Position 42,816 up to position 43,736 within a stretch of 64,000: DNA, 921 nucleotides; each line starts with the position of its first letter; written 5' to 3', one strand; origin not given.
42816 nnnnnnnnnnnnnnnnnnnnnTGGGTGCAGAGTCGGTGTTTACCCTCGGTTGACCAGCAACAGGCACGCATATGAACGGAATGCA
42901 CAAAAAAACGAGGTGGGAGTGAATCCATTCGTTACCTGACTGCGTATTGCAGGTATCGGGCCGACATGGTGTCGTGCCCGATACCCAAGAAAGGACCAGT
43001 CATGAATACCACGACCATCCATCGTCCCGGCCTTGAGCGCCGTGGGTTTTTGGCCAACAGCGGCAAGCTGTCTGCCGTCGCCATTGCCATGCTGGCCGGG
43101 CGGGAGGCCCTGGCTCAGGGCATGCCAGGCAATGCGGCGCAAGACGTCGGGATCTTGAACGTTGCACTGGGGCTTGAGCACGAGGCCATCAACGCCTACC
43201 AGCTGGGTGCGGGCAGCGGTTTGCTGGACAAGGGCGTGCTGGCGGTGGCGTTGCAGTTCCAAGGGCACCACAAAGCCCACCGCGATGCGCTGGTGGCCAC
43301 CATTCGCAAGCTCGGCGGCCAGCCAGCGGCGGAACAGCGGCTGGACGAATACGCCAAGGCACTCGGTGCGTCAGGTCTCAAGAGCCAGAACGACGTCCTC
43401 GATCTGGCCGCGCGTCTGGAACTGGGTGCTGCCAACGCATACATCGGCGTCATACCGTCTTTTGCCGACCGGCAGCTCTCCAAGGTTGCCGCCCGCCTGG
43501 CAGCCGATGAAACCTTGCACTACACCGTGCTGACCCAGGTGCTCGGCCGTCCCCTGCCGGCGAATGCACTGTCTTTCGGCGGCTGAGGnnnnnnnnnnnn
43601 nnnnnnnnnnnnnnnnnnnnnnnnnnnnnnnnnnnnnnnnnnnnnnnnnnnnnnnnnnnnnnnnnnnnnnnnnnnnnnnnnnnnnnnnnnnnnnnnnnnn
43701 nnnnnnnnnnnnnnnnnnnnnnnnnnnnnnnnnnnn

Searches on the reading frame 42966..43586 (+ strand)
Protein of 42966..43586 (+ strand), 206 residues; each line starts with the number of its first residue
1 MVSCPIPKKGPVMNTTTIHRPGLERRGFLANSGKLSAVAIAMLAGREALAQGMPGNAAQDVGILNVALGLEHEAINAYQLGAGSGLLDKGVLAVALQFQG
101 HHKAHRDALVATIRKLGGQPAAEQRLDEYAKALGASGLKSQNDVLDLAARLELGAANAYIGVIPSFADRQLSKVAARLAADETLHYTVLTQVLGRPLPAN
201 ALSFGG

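Call 15: search_protein_families(library=pfam, proteins=[window:42966-43586:+], max_evalue=0.001)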
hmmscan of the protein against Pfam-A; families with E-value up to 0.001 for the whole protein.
window:42966-43586:+ (206 aa): 2 families
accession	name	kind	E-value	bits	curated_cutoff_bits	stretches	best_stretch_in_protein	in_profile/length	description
PF13668.12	Ferritin_2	-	2.4e-23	83.2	24.7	1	59-194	1-137/138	Ferritin-like domain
PF14530.12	DUF4439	-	2.3e-09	38.4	28.8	1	64-198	2-128/132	Domain of unknown function (DUF4439)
